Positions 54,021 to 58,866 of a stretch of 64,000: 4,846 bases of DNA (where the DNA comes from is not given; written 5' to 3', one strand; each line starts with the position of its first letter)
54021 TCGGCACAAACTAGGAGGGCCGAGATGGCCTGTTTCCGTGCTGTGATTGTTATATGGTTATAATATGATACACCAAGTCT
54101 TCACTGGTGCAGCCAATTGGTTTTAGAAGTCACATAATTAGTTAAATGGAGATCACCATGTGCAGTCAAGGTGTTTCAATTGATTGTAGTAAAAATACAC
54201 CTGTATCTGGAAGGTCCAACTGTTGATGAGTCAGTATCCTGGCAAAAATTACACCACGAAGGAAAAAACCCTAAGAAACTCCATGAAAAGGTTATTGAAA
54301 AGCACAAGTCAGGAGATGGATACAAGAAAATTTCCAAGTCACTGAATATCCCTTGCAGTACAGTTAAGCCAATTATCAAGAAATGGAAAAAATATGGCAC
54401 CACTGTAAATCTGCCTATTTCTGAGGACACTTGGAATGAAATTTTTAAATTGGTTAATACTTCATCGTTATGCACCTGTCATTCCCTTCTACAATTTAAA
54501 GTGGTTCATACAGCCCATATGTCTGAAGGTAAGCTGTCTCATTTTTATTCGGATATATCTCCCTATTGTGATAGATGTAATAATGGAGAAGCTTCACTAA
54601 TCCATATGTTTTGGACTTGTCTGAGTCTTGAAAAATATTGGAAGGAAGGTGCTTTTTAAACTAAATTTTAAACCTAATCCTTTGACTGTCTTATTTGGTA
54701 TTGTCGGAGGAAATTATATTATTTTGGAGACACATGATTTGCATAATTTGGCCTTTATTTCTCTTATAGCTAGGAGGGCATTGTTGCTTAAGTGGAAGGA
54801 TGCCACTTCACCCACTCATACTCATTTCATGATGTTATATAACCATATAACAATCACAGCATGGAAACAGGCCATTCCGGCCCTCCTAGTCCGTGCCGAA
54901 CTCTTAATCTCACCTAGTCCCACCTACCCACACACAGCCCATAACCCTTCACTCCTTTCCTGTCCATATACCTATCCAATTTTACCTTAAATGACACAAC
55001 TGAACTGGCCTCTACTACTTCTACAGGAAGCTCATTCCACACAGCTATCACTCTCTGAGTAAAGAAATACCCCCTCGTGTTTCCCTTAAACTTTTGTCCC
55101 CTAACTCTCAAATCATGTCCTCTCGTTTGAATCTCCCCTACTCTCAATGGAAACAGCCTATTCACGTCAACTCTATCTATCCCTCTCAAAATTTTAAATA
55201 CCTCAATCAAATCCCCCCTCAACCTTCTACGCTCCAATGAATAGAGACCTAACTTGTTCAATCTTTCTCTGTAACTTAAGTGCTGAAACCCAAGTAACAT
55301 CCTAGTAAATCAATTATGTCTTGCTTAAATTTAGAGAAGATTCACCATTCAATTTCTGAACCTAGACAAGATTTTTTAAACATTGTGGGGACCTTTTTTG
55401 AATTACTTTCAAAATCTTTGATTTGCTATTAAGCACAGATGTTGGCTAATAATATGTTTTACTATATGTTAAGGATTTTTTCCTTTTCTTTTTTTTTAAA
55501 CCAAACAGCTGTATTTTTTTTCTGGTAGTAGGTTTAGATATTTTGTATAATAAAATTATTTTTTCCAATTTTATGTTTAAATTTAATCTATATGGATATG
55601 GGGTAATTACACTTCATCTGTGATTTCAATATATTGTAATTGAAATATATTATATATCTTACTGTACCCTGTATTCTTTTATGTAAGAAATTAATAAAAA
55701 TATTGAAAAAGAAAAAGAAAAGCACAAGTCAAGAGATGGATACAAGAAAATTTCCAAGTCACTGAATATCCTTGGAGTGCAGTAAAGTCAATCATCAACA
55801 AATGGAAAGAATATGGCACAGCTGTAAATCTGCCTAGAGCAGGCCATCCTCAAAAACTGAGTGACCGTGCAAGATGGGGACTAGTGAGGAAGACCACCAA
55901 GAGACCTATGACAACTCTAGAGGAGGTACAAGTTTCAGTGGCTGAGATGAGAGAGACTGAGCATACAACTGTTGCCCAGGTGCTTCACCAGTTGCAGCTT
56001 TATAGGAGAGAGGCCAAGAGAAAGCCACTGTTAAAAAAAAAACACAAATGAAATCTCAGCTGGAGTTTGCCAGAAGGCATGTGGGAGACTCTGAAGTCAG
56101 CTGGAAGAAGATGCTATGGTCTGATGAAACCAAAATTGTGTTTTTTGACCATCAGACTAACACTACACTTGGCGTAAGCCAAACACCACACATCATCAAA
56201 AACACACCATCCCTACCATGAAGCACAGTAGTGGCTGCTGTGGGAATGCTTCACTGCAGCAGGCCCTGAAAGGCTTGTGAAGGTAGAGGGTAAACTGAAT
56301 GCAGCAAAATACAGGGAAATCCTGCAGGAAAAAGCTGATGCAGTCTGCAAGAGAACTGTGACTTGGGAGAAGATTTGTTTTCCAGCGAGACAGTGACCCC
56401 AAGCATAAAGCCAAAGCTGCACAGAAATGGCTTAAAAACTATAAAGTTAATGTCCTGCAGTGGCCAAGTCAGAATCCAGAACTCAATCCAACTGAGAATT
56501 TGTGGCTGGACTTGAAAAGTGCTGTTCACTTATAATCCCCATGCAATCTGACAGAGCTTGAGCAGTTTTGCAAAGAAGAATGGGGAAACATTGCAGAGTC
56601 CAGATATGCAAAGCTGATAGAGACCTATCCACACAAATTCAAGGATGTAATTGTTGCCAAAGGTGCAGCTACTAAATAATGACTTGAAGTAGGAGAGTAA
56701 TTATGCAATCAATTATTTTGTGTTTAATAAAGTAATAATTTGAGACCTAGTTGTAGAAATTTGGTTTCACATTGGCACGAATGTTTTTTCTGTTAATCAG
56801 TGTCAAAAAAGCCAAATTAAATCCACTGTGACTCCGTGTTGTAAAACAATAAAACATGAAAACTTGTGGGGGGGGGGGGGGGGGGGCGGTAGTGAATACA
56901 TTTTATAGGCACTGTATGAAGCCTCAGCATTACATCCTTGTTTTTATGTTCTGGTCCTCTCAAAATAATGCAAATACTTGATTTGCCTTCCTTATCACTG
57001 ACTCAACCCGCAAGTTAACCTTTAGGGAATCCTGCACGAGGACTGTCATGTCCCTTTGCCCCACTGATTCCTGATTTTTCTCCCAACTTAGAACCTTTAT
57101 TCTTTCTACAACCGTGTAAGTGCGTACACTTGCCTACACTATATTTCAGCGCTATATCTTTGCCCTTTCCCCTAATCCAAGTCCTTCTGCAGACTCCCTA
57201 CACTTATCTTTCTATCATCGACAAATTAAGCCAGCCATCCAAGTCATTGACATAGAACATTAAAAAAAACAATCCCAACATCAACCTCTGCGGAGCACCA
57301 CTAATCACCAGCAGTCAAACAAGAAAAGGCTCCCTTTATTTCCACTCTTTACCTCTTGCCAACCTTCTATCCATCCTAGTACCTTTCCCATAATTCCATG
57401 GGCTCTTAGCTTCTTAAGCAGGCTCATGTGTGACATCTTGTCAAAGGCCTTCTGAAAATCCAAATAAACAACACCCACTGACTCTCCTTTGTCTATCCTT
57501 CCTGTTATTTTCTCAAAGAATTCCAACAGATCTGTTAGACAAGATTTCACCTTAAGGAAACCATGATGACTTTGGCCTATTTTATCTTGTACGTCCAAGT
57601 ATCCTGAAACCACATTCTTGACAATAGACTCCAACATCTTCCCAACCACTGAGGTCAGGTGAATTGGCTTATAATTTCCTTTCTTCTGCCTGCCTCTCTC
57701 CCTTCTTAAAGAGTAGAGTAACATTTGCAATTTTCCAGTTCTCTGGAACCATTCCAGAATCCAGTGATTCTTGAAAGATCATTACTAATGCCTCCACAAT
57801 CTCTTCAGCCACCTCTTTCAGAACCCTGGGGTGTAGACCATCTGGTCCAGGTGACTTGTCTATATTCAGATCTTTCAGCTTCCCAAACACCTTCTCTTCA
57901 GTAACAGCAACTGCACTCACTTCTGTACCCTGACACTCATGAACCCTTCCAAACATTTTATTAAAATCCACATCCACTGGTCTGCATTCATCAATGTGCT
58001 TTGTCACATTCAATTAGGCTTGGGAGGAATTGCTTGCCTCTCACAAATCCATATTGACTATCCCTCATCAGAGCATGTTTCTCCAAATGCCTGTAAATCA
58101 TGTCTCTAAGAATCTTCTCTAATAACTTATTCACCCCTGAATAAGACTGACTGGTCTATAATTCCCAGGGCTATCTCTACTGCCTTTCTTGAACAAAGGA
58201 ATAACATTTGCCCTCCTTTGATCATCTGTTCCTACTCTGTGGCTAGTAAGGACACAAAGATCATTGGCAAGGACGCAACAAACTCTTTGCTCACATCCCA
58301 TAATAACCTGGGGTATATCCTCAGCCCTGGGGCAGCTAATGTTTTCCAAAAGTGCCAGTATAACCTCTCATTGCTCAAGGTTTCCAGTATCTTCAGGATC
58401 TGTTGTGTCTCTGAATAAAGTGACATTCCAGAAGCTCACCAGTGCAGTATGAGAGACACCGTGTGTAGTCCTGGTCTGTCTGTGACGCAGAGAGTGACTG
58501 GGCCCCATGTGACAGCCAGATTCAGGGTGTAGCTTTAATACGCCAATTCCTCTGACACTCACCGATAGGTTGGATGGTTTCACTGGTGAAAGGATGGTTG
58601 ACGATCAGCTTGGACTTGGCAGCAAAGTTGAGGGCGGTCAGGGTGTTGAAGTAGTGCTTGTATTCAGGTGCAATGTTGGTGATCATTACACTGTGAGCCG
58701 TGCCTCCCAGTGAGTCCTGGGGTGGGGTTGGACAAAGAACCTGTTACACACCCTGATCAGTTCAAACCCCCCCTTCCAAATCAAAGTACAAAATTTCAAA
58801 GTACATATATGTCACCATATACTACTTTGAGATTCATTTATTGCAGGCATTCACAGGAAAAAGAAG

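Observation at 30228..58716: The 3' half of the kinesin KIF22 (Kid) is hidden inside this repeat-saturated window as at least 8 minus-strand exons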

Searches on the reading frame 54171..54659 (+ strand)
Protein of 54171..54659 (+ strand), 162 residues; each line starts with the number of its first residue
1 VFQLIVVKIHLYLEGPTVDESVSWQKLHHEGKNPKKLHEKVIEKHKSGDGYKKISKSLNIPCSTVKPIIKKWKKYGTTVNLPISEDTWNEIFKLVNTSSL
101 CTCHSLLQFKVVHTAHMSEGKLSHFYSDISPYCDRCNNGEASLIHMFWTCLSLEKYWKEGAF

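Call 17: search_protein_families(library=pfam, proteins=[window:54171-54659:+], max_evalue=0.01)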
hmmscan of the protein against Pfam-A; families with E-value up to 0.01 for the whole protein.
window:54171-54659:+ (162 aa): 2 families
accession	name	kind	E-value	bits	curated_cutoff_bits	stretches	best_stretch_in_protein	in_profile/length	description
PF25787.1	HTH_SB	-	1.2e-17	63.9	43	1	37-78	11-52/53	Sleeping Beauty transposase HTH domain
PF13966.11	zf-RVT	-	0.005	17.9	27.5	1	90-157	18-85/85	zinc-binding in reverse transcriptase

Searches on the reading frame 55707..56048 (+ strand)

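Call 21: search_protein_families(library=pfam, proteins=[window:55707-56048:+], max_evalue=0.01)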
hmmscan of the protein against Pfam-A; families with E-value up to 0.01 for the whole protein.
window:55707-56048:+ (114 aa): 3 families
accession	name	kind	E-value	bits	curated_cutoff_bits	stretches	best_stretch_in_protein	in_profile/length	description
PF01498.24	HTH_Tnp_Tc3_2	-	1.7e-10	41.4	31.5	1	59-114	4-60/72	Transposase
PF25787.1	HTH_SB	-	0.0018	18.4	43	1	21-38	34-51/53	Sleeping Beauty transposase HTH domain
PF13565.12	HTH_32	-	0.0036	18.3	33.7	1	26-89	2-69/73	Homeodomain-like domain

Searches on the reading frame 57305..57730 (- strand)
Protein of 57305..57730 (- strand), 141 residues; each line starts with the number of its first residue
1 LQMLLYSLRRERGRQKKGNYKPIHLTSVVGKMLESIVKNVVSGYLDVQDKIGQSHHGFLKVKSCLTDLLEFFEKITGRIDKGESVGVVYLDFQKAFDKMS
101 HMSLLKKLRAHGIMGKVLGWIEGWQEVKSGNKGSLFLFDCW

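Call 17: search_protein_families(library=pfam, proteins=[window:57305-57730:-], max_evalue=0.01)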
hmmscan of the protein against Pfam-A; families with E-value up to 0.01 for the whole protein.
window:57305-57730:- (141 aa): 1 family
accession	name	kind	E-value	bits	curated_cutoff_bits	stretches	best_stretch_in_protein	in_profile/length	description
PF00078.32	RVT_1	-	2.1e-10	41.1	29.6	1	16-130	3-108/205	Reverse transcriptase (RNA-dependent DNA polymerase)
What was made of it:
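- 57305..57778 (-): LINE reverse-transcriptase fragment in intron 1. Pfam RVT_1 E=2e-10 (call 17).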

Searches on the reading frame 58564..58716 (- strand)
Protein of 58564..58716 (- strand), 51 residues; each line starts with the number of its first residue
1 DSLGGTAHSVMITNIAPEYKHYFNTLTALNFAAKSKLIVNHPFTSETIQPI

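Call 4: search_protein_families(library=pfam, proteins=[window:58564-58716:-], max_evalue=1)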
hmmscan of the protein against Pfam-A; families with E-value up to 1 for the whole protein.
seq(51 aa): 1 family
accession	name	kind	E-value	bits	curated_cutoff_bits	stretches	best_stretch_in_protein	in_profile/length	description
PF00225.29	Kinesin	-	1e-06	28.4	29.3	1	1-38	290-327/327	Kinesin motor domain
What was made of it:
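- On KIF22 / Kid (kinesin-10): Only the last 38 residues of the motor (Pfam PF00225 positions 290-327/327, E=1e-6, 28.4 bits, just under the 29.3 cut-off for this fragment) are in the window (call 4).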
